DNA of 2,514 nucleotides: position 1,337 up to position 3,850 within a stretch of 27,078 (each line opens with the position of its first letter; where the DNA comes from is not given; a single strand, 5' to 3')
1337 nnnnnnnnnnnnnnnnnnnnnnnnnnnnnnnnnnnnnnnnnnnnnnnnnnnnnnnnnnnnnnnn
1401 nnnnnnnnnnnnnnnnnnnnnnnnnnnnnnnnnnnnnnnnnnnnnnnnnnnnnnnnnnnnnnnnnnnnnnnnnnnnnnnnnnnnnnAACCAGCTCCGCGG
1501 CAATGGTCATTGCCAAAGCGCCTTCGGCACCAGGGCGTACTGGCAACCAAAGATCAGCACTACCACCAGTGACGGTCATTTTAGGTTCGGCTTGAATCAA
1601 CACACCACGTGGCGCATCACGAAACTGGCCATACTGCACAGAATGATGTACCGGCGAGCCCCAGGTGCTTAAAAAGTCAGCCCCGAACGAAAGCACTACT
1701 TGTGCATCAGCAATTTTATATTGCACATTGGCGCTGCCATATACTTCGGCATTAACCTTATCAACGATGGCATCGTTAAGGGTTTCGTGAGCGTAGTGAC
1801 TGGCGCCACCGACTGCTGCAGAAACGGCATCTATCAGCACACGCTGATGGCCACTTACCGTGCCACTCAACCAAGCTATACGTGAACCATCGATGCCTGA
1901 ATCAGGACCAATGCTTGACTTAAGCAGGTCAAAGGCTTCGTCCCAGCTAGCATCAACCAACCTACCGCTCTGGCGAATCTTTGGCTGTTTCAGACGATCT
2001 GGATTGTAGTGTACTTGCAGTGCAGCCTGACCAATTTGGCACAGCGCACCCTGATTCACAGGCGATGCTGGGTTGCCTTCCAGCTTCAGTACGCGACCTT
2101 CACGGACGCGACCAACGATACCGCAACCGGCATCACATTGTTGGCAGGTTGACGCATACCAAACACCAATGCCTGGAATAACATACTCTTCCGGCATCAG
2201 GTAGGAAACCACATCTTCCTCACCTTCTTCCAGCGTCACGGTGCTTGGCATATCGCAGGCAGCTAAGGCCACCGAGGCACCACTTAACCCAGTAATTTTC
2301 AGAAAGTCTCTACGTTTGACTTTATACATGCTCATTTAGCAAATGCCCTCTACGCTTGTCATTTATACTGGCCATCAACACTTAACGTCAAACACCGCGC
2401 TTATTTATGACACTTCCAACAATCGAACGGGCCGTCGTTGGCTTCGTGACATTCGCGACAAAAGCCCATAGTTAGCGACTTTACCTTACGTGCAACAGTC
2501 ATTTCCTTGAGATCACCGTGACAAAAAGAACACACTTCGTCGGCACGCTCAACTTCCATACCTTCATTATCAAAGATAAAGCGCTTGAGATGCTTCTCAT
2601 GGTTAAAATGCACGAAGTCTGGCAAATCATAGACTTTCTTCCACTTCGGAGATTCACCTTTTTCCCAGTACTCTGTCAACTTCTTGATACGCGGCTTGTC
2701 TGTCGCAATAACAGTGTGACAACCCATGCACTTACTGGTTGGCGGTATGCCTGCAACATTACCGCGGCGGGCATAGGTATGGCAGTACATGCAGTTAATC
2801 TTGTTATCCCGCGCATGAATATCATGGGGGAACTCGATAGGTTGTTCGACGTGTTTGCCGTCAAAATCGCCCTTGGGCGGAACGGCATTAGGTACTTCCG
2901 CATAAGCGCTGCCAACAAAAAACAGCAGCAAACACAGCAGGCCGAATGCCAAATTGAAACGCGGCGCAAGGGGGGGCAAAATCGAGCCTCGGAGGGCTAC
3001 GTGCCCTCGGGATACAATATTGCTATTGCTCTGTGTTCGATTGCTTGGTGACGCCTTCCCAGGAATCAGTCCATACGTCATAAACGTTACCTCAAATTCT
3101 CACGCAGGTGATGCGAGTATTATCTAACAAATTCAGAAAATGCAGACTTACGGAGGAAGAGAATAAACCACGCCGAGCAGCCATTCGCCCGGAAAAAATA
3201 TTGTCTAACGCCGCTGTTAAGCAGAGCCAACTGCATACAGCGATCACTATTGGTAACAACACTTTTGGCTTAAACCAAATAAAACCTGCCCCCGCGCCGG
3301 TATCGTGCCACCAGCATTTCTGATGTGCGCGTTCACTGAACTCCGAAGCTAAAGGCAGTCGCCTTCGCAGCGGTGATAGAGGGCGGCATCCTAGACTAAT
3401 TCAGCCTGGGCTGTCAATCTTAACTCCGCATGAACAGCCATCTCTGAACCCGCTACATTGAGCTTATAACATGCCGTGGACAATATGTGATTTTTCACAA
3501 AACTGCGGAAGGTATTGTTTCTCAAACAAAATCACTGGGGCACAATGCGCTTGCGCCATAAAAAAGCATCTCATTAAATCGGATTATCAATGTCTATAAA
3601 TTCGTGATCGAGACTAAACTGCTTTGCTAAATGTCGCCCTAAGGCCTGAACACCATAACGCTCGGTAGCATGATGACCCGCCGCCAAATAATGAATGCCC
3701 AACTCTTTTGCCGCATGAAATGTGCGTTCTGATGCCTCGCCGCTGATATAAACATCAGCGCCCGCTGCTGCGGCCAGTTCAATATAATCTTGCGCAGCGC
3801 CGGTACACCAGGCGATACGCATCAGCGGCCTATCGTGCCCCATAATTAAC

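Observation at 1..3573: ACIII/Qrc-like operon occupies the chromosomal slot where the bc1 operon petABC normally sits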

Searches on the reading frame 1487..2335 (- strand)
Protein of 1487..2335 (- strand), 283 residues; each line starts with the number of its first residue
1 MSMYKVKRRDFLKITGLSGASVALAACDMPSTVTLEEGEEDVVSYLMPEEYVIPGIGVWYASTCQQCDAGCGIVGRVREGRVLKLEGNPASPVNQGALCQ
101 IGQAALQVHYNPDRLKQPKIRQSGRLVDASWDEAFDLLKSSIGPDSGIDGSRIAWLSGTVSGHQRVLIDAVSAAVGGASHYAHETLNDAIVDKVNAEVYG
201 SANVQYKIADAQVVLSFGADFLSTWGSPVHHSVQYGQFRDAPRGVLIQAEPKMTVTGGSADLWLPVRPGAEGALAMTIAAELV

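Call 32: search_solved_structures(query=window:1487-2335:-, max_evalue=1e-10, show_alignments=5)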
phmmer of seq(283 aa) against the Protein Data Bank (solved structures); distinct sequences matched with E-value up to 1e-10: 14.
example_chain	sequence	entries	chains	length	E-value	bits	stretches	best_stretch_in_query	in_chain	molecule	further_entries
6cz7_A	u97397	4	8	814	1.9e-24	89.9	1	54-279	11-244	ArrA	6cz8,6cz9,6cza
8k9e_B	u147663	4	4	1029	6.3e-18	68.5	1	6-282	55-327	Fe-S-cluster-containing hydrogenase components 1-like protein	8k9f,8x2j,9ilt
7bkb_D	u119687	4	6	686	2.2e-17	66.7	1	59-141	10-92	Formate dehydrogenase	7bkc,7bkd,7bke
6btm_B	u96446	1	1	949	9.1e-17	64.7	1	43-268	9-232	Alternative Complex III subunit B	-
6f0k_B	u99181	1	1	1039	3.7e-16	62.7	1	7-282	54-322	Fe-S-cluster-containing hydrogenase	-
2vpw_A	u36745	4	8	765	1.1e-14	57.9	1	62-276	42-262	THIOSULFATE REDUCTASE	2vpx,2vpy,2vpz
2jim_A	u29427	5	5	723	2.2e-14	56.9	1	59-275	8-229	PERIPLASMIC NITRATE REDUCTASE | PROTEIN (PERIPLASMIC NITRATE REDUCTASE)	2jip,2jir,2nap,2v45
9t1s_L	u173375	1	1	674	8.4e-14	55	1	62-276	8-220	formate dehydrogenase (coenzyme F420)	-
7qv7_S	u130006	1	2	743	8.8e-14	54.9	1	62-269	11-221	Hydrogen dependent carbon dioxide reductase subunit FdhF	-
2jio_A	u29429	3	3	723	1.1e-13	54.6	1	59-275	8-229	PERIPLASMIC NITRATE REDUCTASE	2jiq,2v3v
6lod_B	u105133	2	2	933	4.9e-13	52.4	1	35-270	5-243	Fe-S-cluster-containing hydrogenase components 1-like protein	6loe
2nya_A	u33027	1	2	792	2.1e-12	50.3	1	59-140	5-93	Periplasmic nitrate reductase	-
2fug_3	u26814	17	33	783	1.4e-11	47.6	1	62-144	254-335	NADH-quinone oxidoreductase chain 3 | NADH-QUINONE OXIDOREDUCTASE SUBUNIT 3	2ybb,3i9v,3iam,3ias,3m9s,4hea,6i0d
9vap_A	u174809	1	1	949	2.9e-11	46.6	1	6-271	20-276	Formate dehydrogenase molybdopterin-binding subunit FdhA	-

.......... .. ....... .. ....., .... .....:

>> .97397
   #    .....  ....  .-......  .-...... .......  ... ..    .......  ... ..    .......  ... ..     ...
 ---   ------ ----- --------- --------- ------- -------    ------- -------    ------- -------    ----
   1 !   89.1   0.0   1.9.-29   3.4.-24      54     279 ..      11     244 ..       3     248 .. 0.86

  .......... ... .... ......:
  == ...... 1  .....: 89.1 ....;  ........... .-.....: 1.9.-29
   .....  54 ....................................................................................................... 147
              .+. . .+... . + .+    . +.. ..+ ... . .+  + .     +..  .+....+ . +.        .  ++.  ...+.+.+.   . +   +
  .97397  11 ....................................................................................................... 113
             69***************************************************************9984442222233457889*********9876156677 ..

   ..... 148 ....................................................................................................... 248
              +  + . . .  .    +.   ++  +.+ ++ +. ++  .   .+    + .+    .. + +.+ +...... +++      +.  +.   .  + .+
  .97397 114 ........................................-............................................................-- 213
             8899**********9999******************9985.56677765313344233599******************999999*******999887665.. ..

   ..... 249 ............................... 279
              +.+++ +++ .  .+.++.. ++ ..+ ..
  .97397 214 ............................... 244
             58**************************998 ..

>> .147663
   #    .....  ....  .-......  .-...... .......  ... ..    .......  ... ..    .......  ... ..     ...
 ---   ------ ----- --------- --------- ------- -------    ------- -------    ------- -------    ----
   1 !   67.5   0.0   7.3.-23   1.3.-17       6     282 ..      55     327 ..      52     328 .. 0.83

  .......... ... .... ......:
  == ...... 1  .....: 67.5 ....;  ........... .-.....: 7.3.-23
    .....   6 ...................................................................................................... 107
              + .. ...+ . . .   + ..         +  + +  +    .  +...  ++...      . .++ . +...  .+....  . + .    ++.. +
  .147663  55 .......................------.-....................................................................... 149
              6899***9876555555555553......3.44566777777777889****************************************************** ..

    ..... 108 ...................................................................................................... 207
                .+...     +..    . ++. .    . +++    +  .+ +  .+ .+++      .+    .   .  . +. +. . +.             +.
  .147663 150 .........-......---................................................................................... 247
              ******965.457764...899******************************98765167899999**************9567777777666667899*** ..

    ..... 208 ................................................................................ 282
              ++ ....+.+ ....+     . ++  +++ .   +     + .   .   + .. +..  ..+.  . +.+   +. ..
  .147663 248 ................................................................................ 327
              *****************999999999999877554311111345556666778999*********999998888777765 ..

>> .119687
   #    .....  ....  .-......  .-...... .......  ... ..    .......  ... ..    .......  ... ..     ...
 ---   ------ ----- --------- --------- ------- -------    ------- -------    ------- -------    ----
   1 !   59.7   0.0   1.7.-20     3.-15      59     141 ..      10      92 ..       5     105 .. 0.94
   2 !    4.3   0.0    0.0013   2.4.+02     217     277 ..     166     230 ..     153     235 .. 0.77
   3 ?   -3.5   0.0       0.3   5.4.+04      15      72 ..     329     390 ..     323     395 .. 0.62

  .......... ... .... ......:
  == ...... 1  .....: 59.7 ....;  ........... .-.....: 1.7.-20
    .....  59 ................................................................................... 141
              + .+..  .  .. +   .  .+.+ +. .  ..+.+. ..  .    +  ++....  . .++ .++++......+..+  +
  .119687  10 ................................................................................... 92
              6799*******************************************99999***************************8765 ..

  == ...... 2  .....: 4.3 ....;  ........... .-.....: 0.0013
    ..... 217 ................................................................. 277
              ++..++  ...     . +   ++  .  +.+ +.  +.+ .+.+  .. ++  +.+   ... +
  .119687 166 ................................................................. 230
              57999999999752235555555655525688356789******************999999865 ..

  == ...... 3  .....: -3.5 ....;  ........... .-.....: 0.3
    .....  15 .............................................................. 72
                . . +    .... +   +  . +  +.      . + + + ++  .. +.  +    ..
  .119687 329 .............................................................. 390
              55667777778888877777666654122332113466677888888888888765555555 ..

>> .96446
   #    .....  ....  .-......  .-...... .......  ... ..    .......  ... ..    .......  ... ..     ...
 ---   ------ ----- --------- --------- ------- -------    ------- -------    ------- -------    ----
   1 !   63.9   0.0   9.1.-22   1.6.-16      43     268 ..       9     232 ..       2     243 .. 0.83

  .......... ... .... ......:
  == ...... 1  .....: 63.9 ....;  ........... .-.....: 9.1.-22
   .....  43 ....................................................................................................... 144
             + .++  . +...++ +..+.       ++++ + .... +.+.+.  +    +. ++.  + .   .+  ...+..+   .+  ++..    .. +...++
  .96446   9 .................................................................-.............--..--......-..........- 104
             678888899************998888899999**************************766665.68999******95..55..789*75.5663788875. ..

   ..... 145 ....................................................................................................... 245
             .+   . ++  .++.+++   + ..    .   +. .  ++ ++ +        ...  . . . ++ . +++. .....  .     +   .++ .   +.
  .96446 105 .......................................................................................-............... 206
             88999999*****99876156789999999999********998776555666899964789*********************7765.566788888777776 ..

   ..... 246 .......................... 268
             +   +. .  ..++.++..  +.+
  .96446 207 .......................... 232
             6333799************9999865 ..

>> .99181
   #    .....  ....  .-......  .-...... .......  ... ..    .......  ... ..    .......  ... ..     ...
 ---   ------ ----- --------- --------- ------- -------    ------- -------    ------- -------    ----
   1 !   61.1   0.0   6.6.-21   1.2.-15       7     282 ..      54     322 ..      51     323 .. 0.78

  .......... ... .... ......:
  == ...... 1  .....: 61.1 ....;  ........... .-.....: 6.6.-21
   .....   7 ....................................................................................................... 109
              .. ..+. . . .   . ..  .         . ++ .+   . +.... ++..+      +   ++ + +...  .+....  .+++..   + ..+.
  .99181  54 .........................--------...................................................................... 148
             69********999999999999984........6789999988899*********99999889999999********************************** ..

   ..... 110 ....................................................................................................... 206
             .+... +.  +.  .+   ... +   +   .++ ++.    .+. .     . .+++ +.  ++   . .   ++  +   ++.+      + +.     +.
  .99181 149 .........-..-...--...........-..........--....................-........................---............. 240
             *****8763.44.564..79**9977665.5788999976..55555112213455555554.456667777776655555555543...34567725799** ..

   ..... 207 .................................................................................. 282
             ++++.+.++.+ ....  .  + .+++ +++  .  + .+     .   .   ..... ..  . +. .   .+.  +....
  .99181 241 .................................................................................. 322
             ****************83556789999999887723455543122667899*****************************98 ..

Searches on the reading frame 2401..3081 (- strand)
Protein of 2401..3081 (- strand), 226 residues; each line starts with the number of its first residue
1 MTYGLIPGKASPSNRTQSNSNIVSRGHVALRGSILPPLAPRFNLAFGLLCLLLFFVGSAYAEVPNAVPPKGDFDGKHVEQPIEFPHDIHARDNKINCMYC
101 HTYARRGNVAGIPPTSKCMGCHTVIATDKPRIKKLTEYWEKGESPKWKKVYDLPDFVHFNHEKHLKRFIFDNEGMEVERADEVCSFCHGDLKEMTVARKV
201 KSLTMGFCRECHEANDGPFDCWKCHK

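Call 5: search_protein_families(library=pfam, proteins=[window:2401-3081:-])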
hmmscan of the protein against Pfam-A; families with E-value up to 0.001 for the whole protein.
window:2401-3081:- (226 aa): 3 families
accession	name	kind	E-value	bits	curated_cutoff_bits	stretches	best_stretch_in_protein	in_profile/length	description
PF14522.11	Cytochrome_C7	-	6.5e-06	26.3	24.8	0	83-124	2-50/67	Cytochrome c7 and related cytochrome c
PF02085.21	Cytochrom_CIII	-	3.2e-05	24.7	22.9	1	76-134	15-64/101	Class III cytochrome C family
PF14537.11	Cytochrom_c3_2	-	3.9e-05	24.5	25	0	92-134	4-45/79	Cytochrome c3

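Call 6: search_protein_families(library=ncbifam, proteins=[window:2401-3081:-])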
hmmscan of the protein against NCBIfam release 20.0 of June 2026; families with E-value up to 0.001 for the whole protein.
window:2401-3081:- (226 aa): 2 families
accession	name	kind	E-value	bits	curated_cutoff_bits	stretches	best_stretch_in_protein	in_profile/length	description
NF041781.1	mnquin_red_QrcA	equivalog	8.3e-21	74.4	180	1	78-226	27-174/174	menaquinone reductase multiheme cytochrome c subunit QrcA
NF045722.1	c3_cytochr_TmcA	equivalog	3.5e-08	33.4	114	1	76-129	38-94/125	acidic tetraheme cytochrome c3 TmcA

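Call 15: search_solved_structures(query=window:2401-3081:-, max_evalue=0.01, show_alignments=1)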
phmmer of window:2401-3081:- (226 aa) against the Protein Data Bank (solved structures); distinct sequences matched with E-value up to 0.01: 6.
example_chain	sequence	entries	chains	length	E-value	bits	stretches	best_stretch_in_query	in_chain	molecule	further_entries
8k9e_A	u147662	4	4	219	2.9e-27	98.9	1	78-213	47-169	Cytochrome c7-like domain-containing protein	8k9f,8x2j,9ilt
6f0k_A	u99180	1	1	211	1.5e-25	93.3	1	83-213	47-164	Cytochrome c family protein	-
6btm_A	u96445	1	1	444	1.6e-24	89.9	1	78-216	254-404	Alternative Complex III subunit A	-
6lod_A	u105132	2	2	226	6.9e-24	87.8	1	78-213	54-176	MULTIHEME_CYTC domain-containing protein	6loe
1kwj_A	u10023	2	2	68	0.0037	20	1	183-225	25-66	cytochrome c7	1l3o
1ehj_A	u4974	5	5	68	0.0038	19.9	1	183-225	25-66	CYTOCHROME C7 | CYTOCHROME C551.5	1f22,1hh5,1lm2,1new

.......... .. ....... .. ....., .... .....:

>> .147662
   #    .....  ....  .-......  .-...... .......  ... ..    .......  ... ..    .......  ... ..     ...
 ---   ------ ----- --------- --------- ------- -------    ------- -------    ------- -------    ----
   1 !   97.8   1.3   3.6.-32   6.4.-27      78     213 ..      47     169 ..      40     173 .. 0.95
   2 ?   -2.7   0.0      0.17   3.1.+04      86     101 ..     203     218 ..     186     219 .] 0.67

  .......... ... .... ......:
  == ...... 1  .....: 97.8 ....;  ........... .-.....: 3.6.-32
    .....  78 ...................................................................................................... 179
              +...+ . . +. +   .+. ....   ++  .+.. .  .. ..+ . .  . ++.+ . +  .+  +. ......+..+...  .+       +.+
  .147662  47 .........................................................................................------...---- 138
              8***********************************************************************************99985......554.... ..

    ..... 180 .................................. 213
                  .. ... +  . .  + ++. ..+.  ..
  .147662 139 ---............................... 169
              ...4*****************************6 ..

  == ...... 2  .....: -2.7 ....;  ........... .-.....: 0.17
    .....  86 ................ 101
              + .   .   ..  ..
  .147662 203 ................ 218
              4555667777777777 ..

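Call 86: find_encoding_contigs(protein=window:2401-3081:-, flank=10000, max_places=4)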
Protein window:2401-3081:- (226 aa): no gene with exactly this product is on record in the collection.

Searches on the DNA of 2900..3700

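Call 45: search_rna_families(source=window, start=2900, end=3700, threshold=evalue, max_evalue=10, show_alignments=3)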
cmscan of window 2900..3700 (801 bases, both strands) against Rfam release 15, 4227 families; matches with E-value up to 10: 0.
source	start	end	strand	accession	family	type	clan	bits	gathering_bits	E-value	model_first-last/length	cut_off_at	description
